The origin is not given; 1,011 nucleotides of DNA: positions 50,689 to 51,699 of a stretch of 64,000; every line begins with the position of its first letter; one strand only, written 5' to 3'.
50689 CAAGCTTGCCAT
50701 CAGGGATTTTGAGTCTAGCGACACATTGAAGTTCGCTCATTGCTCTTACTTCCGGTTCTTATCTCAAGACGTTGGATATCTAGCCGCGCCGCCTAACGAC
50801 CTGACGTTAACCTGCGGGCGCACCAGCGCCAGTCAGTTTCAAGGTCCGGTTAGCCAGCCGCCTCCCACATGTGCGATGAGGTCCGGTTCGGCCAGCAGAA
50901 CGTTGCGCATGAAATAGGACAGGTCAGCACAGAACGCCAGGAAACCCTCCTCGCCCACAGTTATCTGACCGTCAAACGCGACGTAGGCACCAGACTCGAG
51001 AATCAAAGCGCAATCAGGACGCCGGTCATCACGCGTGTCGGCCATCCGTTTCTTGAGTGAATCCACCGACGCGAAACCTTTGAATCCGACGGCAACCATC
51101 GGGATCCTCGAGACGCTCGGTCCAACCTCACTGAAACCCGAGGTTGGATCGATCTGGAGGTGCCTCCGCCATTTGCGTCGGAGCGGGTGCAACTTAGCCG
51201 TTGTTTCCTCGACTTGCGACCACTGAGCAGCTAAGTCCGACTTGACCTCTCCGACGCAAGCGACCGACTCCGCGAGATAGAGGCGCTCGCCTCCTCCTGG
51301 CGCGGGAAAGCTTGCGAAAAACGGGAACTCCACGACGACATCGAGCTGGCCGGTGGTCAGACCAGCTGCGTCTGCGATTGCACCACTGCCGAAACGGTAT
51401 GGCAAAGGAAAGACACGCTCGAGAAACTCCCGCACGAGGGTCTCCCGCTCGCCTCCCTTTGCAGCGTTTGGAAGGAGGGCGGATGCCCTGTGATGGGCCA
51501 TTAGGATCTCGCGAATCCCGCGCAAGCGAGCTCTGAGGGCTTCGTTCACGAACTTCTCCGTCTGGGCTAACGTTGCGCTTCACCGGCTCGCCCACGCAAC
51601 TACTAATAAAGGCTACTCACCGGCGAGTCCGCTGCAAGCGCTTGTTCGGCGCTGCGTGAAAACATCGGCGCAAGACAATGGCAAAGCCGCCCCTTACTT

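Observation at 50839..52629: Islet cargo: PD-(D/E)XK DUF6602-like nuclease paired with a proteasome/HslV-like protein bearing a SEC-C tail; candidate novel defence-type pair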

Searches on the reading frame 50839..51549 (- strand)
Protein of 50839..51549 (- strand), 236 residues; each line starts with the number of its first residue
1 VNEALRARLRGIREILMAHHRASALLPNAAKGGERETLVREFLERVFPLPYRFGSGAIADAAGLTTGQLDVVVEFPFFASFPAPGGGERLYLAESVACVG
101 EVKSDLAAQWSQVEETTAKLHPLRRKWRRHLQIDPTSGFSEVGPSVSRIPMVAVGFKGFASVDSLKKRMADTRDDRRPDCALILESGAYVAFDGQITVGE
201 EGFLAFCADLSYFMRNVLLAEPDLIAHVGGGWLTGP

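Call 4: search_protein_families(library=pfam, proteins=[window:50839-51549:-], max_evalue=1)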
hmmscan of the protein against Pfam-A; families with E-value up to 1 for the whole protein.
window:50839-51549:- (236 aa): 1 family
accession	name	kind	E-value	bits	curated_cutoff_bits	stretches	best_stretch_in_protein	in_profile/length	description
PF20247.3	DUF6602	-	1.8e-14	54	27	1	28-125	10-103/104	Domain of unknown function (DUF6602)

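Call 5: search_protein_families(library=padloc, proteins=[window:50839-51549:-], max_evalue=1)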
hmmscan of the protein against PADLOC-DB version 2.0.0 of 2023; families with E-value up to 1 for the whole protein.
window:50839-51549:- (236 aa): 3 families
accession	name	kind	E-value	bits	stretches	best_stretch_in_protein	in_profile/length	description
PDLC01495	PD_DExK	-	1.2e-15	55.3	1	19-109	17-108/123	"CAS-I,CAS-II,CAS-III,CAS-IV,CAS-V,CAS-VI; associated"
PDLC00745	Effector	-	2.5e-10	38.4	1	24-198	28-204/244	Endonuclease (NucC)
PDLC01051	NucC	-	1.1e-06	26.6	1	28-126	36-133/243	NucC nuclease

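Call 6: search_protein_families(library=ncbifam, proteins=[window:50839-51549:-], max_evalue=1)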
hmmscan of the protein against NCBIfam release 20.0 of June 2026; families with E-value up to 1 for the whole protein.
window:50839-51549:- (236 aa): 1 family
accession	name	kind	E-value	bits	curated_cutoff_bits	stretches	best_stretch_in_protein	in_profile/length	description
NF001962.0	PRK00736.1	equivalog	0.028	14.2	72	1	92-124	15-47/69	hypothetical protein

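Call 7: search_solved_structures(query=window:50839-51549:-, max_evalue=10, show_alignments=2)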
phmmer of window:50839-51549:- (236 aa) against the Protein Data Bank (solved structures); distinct sequences matched with E-value up to 10: 7.
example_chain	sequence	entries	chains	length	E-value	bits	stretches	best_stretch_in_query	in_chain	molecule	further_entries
7zgv_A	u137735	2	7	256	7.6e-06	28.9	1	29-206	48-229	Serratia NucC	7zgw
6p7o_A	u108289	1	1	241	0.002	21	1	27-144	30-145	E. coli MS115-1 NucC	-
6p7p_A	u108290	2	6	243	0.01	18.7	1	27-144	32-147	E. coli MS115-1 NucC 2-241 | E. coli MS115-1 NucC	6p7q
6q1h_A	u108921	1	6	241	0.071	15.9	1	30-142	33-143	Bacterial protein ORF C62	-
3f8h_A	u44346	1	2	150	0.19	14.5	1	180-217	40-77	putative polyketide cyclase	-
6uxf_A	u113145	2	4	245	0.26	14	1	29-134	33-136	Vibrio meotecus sp. RC341 NucC | Vibrio metoecus sp. RC341 NucC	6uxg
8g6c_A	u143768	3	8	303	0.47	13.2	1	65-127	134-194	GTP cyclohydrolase FolE2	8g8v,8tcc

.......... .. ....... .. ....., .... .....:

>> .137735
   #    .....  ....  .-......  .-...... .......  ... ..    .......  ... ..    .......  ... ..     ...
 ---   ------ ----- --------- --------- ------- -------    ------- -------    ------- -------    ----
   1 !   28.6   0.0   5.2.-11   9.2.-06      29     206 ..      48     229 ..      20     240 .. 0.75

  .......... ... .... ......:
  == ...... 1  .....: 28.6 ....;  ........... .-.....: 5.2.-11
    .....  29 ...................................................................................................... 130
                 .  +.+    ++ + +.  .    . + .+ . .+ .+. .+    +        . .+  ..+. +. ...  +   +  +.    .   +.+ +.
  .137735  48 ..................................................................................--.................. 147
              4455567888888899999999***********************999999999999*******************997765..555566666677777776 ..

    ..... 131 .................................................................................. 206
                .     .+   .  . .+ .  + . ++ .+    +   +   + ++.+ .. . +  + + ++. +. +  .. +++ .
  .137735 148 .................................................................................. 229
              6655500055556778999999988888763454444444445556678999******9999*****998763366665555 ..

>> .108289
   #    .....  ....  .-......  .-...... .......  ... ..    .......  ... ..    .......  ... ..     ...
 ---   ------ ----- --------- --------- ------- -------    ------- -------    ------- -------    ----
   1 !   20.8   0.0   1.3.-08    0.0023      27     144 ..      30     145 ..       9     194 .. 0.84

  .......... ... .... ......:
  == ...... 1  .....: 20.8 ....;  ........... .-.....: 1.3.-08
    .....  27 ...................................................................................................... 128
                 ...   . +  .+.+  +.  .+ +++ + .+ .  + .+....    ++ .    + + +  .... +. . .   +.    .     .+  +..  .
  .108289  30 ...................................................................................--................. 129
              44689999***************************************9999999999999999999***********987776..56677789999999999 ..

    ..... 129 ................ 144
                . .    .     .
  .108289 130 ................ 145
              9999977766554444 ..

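Call 9: search_protein_families(library=phrogs, proteins=[window:50839-51549:-], max_evalue=1)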
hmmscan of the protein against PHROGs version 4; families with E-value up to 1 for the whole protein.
window:50839-51549:- (236 aa): 0 families

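Call 30: find_homologous_proteins(query=window:50839-51549:-, max_evalue=0.00001)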
Query window:50839-51549:- (236 aa): 171 proteins with E <= 0.00001 among 1864 candidates; the best 120 are listed.
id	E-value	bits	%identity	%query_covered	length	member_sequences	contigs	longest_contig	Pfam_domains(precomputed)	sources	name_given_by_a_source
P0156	1.7e-143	494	95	99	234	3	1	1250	PF20247.4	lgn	-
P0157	4.8e-133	460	86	99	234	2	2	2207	PF20247.4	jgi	jgi:hypothetical protein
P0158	7.2e-124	430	85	93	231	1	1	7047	PF20247.4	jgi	jgi:hypothetical protein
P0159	1.7e-111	389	73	99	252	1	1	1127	PF20247.4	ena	-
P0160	5.3e-108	378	76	93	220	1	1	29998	PF20247.4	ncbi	-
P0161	1.6e-107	376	74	99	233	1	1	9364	PF20247.4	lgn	-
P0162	1.7e-105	370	73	98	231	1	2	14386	PF20247.4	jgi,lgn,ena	-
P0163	1.8e-102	360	75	94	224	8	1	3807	PF20247.4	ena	-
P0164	6.3e-99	348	70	97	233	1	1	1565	PF20247.4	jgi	jgi:hypothetical protein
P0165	3.7e-90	320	66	95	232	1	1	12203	PF20247.4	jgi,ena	jgi:hypothetical protein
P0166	3.2e-89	317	63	97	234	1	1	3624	PF20247.4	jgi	jgi:hypothetical protein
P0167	4.5e-87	309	62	97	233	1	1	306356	PF20247.4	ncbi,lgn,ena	-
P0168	5.3e-87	309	62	98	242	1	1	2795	PF20247.4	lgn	-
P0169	8.3e-87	309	71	83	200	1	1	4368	PF20247.4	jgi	jgi:hypothetical protein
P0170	1.3e-86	308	62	97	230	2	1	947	PF20247.4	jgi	jgi:hypothetical protein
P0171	1.5e-86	308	62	97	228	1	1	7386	PF20247.4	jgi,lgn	-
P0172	5.1e-85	303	61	97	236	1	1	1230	PF20247.4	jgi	-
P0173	3.9e-83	297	61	97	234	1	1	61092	PF20247.4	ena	-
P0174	4.0e-83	297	61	99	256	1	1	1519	PF20247.4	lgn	-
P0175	8.3e-83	296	61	97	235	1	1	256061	PF20247.4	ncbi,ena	-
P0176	1.2e-82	295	60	97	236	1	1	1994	PF20247.4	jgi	jgi:hypothetical protein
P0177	1.8e-82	294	60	97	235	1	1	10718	PF20247.4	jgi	jgi:hypothetical protein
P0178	1.6e-81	291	61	97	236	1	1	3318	PF20247.4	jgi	jgi:hypothetical protein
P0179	2.1e-81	291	59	97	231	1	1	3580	PF20247.4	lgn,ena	-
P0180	2.2e-81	291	58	97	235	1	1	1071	PF20247.4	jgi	-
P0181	7.9e-80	286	60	94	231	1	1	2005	PF20247.4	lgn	-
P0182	1.1e-79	285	58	97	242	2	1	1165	PF20247.4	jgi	jgi:hypothetical protein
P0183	1.1e-79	285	60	97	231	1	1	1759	PF20247.4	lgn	-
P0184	1.8e-79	285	59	97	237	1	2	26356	PF20247.4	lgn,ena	-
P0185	3.3e-79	284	59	97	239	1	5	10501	PF20247.4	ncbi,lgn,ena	-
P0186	1.3e-78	282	61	96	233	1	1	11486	PF20247.4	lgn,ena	-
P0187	1.7e-78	281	58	97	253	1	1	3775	PF20247.4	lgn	-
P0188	2.8e-78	281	58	97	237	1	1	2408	PF20247.4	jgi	jgi:hypothetical protein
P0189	2.9e-78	281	58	96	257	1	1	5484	PF20247.4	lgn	-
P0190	1.5e-77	278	57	95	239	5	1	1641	PF20247.4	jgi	jgi:hypothetical protein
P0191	1.7e-77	278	58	95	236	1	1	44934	PF20247.4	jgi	jgi:hypothetical protein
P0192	1.9e-77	278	56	96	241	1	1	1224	PF20247.4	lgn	-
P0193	3.5e-77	277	58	94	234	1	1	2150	PF20247.4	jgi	jgi:hypothetical protein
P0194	5.1e-77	277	57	96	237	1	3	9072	PF20247.4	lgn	-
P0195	1.4e-76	275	58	94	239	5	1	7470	PF20247.4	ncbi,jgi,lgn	ncbi:MAG TPA: DUF6602 domain-containing protein [Candidatus Udaeobacter sp.]|jgi:hypothetical protei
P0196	1.5e-76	275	59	95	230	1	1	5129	PF20247.4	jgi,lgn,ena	-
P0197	2.3e-76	274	63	87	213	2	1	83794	PF20247.4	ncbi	-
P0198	6.6e-76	273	58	93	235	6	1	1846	PF20247.4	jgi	jgi:hypothetical protein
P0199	2.6e-75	271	60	93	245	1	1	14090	PF20247.4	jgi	jgi:hypothetical protein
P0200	7.2e-75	270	58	93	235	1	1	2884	PF20247.4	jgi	jgi:hypothetical protein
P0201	8.8e-75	269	55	97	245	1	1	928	PF20247.4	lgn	-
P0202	1.2e-74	269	56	95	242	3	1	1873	PF20247.4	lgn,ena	-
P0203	1.5e-74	268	55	97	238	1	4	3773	PF20247.4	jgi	jgi:hypothetical protein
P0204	1.5e-74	268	56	97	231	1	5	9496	PF20247.4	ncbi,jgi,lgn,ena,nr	ncbi:MAG TPA: DUF6602 domain-containing protein [Terriglobales bacterium]|nr:DUF6602 domain-containi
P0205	1.9e-74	268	59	93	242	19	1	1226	PF20247.4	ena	-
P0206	2.3e-74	268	57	94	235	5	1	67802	PF20247.4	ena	-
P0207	4.0e-74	267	56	92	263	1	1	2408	PF20247.4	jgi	jgi:hypothetical protein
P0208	4.8e-74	267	57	94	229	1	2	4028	PF20247.4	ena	-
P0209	5.4e-74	267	57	97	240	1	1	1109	PF20247.4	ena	-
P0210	7.7e-74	266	55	98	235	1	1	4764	PF20247.4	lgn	-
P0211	3.4e-73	264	55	95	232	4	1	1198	PF20247.4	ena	-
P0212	4.7e-73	264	56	97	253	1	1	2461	PF20247.4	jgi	jgi:hypothetical protein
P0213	6.0e-73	263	57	94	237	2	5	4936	PF20247.4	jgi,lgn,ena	-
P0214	1.1e-72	262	54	98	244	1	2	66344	PF20247.4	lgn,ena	-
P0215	1.2e-72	262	58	94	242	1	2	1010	PF20247.4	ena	-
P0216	1.5e-72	262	54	95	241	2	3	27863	PF20247.4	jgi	jgi:hypothetical protein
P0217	1.6e-72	262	59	87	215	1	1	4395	PF20247.4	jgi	jgi:hypothetical protein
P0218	1.8e-72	262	56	92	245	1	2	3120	PF20247.4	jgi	jgi:hypothetical protein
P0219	2.0e-72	262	59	90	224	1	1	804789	PF20247.4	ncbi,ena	-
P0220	2.0e-72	262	58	90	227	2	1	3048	PF20247.4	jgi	-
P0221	3.3e-72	261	56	94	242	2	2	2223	PF20247.4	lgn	-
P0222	8.3e-72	260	57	93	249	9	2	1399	PF20247.4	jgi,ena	-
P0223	2.6e-71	258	53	100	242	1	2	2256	PF20247.4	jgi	jgi:hypothetical protein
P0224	3.1e-71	258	56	94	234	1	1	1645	PF20247.4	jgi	jgi:hypothetical protein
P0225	2.2e-70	255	54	97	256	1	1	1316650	PF20247.4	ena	-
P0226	2.8e-70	255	55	95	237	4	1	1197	PF20247.4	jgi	jgi:hypothetical protein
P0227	1.5e-69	252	57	93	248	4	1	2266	PF20247.4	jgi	jgi:hypothetical protein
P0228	3.3e-69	251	56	95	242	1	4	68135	PF20247.4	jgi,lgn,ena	-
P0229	3.5e-69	251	56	93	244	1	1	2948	PF20247.4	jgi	jgi:hypothetical protein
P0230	3.8e-69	251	56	91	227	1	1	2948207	PF20247.4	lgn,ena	-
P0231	4.3e-69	251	53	94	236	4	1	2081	PF20247.4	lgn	-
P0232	5.8e-69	250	53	93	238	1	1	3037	PF20247.4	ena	-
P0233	1.4e-68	249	58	93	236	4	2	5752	PF20247.4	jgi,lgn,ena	jgi:hypothetical protein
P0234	3.4e-68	248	53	94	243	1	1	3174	PF20247.4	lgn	-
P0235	1.2e-67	246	54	97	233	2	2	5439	PF20247.4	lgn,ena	-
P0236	1.8e-67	245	56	91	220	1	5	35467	PF20247.4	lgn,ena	-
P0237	2.7e-67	245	53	92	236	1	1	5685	PF20247.4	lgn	-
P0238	7.8e-67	243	51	97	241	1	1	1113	PF20247.4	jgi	-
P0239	1.0e-65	240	64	77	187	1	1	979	PF20247.4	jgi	jgi:hypothetical protein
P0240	2.1e-64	235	51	95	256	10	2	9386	PF20247.4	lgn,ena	-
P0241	2.6e-64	235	50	97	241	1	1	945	PF20247.4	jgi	jgi:hypothetical protein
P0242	1.2e-63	233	52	94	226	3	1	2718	PF20247.4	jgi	jgi:uncharacterized protein DUF6602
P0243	1.5e-63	233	50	97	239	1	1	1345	PF20247.4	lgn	-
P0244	4.2e-63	231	51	96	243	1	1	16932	PF20247.4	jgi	jgi:hypothetical protein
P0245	7.1e-63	230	48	96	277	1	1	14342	PF20247.4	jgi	jgi:hypothetical protein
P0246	3.0e-62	228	53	91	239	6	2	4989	PF20247.4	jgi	jgi:hypothetical protein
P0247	5.0e-62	228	50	95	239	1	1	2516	PF20247.4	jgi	jgi:hypothetical protein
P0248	4.5e-61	224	48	94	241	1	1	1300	PF20247.4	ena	-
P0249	2.7e-60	222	50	97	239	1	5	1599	PF20247.4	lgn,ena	-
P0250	5.4e-60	221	49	90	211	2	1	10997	PF20247.4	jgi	jgi:hypothetical protein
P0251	6.6e-60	221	54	86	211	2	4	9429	PF20247.4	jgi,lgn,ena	jgi:hypothetical protein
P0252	9.2e-60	220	49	96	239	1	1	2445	PF20247.4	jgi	jgi:hypothetical protein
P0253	1.8e-59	219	48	94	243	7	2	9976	PF20247.4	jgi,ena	jgi:hypothetical protein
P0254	2.9e-58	215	51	84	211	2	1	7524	PF20247.4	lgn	-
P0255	1.0e-56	210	53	80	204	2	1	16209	PF20247.4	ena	-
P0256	2.6e-56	209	88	49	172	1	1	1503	PF20247.4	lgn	-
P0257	5.3e-56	208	57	79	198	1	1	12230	PF20247.4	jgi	-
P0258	1.5e-55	206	66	61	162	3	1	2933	PF20247.4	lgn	-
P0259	5.4e-55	205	62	66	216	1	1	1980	PF20247.4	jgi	jgi:hypothetical protein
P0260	7.3e-55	204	43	96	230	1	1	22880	PF20247.4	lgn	-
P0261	4.2e-50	188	64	60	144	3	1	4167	PF20247.4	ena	-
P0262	9.4e-50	187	47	94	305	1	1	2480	PF20247.4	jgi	jgi:hypothetical protein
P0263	1.4e-49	187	44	97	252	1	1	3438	PF20247.4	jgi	jgi:hypothetical protein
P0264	1.8e-47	180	44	96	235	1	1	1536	PF20247.4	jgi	jgi:uncharacterized protein DUF6602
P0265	5.5e-47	178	68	54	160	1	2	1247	PF20247.4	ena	-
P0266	3.1e-45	173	43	97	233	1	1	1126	PF20247.4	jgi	jgi:hypothetical protein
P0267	9.2e-45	171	49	82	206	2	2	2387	PF20247.4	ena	-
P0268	1.8e-44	170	43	95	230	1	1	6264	PF20247.4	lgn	-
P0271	2.8e-40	156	43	97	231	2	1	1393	PF20247.4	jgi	jgi:hypothetical protein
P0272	1.4e-39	154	42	82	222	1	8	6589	PF20247.4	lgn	-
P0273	2.5e-39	153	43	97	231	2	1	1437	PF20247.4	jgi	-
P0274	1.1e-37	148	41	81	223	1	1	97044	PF20247.4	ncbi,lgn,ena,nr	ncbi:MAG TPA: DUF6602 domain-containing protein [Candidatus Saccharimonadales bacterium]|nr:DUF6602 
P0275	1.8e-37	147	42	92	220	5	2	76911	PF20247.4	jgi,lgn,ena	-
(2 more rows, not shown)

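Call 40: find_related_loci(query=A4, collection=genome_contigs, flank=6000)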
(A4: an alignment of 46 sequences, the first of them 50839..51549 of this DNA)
Query A4 (236 aa) in genome_contigs; peptide patterns used: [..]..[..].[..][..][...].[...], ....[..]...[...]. (x = any residue, [..] = any of these).
145 stretches matched a pattern; 41 encode a relative of the query (tblastn E <= 1e-3); 41 distinct loci.
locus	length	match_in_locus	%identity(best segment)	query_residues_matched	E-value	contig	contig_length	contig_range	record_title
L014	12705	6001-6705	61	1-229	1e-89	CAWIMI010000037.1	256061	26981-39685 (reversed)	MAG: uncultured Acidobacteriota bacterium isolate MFD05377.bin.1.113 genome assembly, contig: contig_88020, whole genome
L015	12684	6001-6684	59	1-228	5e-87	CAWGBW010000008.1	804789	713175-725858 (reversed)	MAG: uncultured Acidobacteriota bacterium isolate MFD06298.bin.1.191 genome assembly, contig: contig_42830, whole genome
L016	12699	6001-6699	53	1-227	9e-79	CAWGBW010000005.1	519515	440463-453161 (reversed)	MAG: uncultured Acidobacteriota bacterium isolate MFD06298.bin.1.191 genome assembly, contig: contig_27697, whole genome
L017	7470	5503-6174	58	2-224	3e-74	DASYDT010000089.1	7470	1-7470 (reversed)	MAG TPA_asm: Candidatus Udaeobacter sp. isolate SMAG_U4966 k141_354511, whole genome shotgun sequence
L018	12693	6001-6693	50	1-228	3e-67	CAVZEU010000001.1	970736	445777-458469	MAG: uncultured Gammaproteobacteria bacterium isolate MFD05684.bin.1.285 genome assembly, contig: contig_52589, whole ge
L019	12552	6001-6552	46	2-184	1e-46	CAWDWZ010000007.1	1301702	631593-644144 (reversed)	MAG: Thermoanaerobaculia bacterium isolate MFD05942.bin.2.306 genome assembly, contig: contig_2573, whole genome shotgun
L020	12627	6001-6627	42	2-218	2e-43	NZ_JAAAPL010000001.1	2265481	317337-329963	Chelativorans multitrophicus strain DSM 9103 scaffold1.1-size2265481, whole genome shotgun sequence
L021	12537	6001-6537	43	1-191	3e-42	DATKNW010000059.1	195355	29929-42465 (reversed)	MAG TPA_asm: Verrucomicrobiia bacterium isolate SMAG_U14747 k141_1768984, whole genome shotgun sequence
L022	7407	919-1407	44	2-172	4e-41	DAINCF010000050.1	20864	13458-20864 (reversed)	MAG TPA_asm: Vicinamibacterales bacterium isolate CTOTU39262 NODE_203_length_20864_cov_9.005478, whole genome shotgun se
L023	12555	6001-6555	41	2-204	3e-40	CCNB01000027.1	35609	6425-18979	Mesorhizobium plurifarium genome assembly Mesorhizobium plurifarium STM8773 genome assembly, contig MPLDJ20_Contig_33, w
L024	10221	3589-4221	36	2-223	9e-40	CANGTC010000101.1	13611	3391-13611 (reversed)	MAG: Beijerinckiaceae bacterium isolate Jr-7aug17-61 genome assembly, contig: Jr-7aug17-C7519, whole genome shotgun sequ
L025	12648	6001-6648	37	2-227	6e-40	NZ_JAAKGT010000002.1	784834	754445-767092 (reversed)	Caulobacter sp. 602-2 2, whole genome shotgun sequence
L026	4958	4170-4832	36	5-223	1e-39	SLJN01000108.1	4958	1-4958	MAG: Balneolales bacterium isolate CSSed165cm_239 CSSed16-5cm-88082, whole genome shotgun sequence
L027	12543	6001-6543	41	2-193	7e-39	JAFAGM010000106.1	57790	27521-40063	MAG: Proteobacteria bacterium isolate OH_SBlB_28 k127_1042732, whole genome shotgun sequence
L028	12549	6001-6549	40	2-196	4e-38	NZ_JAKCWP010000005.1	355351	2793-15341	Chelativorans sp. YIM 93263 Scaffold5, whole genome shotgun sequence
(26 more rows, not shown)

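Call 75: predict_structure(alignment_id=A4)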
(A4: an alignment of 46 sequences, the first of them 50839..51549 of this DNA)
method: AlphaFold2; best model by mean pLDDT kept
length: 236 residues; sequences in the alignment: 46
mean_pLDDT: 92.8   pTM: 0.89
mean pLDDT of the five models: 92.8, 92.6, 92.4, 90.1, 90.0
residues with pLDDT >= 90: 185; 70-90: 44; 50-70: 5; < 50: 2
segments of 3 or more residues with pLDDT < 50: none
pLDDT, mean of each block of 10 residues (from residue 1): 95 95 91 92 92 95 95 89 85 96 98 98 95 86 95 98 98 98 98 96 97 90 84 54
secondary structure, 60 per line:
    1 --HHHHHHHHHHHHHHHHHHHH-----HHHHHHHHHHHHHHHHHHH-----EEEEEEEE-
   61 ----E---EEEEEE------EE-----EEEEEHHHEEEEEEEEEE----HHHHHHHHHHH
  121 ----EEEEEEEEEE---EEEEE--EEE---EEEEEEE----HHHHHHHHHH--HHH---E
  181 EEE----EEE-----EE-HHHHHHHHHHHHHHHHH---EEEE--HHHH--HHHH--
elements in order: H3-22 H28-46 E52-59 E69-74 E88-92 E96-105 H110-120 E125-134 E138-142 E145-147 E151-157 H162-171 E180-183 E188-190 H199-215 E219-222 H225-228 H231-234

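Call 78: fold_search(model_id=the predicted structure, library=pdb)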
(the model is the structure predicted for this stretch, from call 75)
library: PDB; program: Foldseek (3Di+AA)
matches with E <= 10: 123; with E <= 0.001: 14
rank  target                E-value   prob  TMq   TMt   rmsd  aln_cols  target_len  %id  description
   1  6p7p_C                1.8e-13  1.00  0.75  0.73   5.0       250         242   20  Structure of E. coli MS115-1 NucC, cAAA-bound form (released 2019-12-25)
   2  6p7p_B                3.9e-13  1.00  0.72  0.71   4.7       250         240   20  Structure of E. coli MS115-1 NucC, cAAA-bound form (released 2019-12-25)
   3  6q1h_G                6.8e-13  1.00  0.74  0.73   4.6       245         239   18  Structure of P. aeruginosa ATCC27853 NucC, cAAA-bound form (released 2019-12-25)
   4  6q1h_A                9.2e-13  1.00  0.75  0.74   5.0       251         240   18  Structure of P. aeruginosa ATCC27853 NucC, cAAA-bound form (released 2019-12-25)
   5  6p7p_A                2.3e-12  1.00  0.72  0.71   4.8       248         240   20  Structure of E. coli MS115-1 NucC, cAAA-bound form (released 2019-12-25)
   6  6p7o                  3.5e-12  1.00  0.61  0.64   6.3       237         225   20  Structure of E. coli MS115-1 NucC, Apo form (released 2019-12-25)
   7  6uxf                  5.0e-12  1.00  0.72  0.71   5.3       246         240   18  Structure of V. metoecus NucC, hexamer form (released 2019-12-25)
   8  7zgv_A                9.3e-12  1.00  0.71  0.68   4.9       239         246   18  Serratia NucC bound to cA3 (released 2022-10-26)
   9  7zgw_C                2.4e-11  1.00  0.68  0.72   5.3       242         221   18  Serratia NucC apo form (released 2022-10-26)
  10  7zgw_B                5.1e-11  1.00  0.67  0.67   6.2       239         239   17  Serratia NucC apo form (released 2022-10-26)
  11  7zgw_F                7.3e-11  1.00  0.67  0.70   5.6       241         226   18  Serratia NucC apo form (released 2022-10-26)
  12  6uxg_A                1.3e-10  1.00  0.63  0.64   6.1       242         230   19  Structure of V. metoecus NucC, trimer form (released 2019-12-25)
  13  7zgw_A                2.1e-10  1.00  0.69  0.68   5.8       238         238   18  Serratia NucC apo form (released 2022-10-26)
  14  7zgw_D                7.8e-10  1.00  0.70  0.73   4.3       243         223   18  Serratia NucC apo form (released 2022-10-26)
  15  1jls_C                1.9e-01  0.11  0.19  0.20  16.7       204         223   13  STRUCTURE OF THE URACIL PHOSPHORIBOSYLTRANSFERASE URACIL/CPR 2 MUTANT C128V (released 2002-01-16)
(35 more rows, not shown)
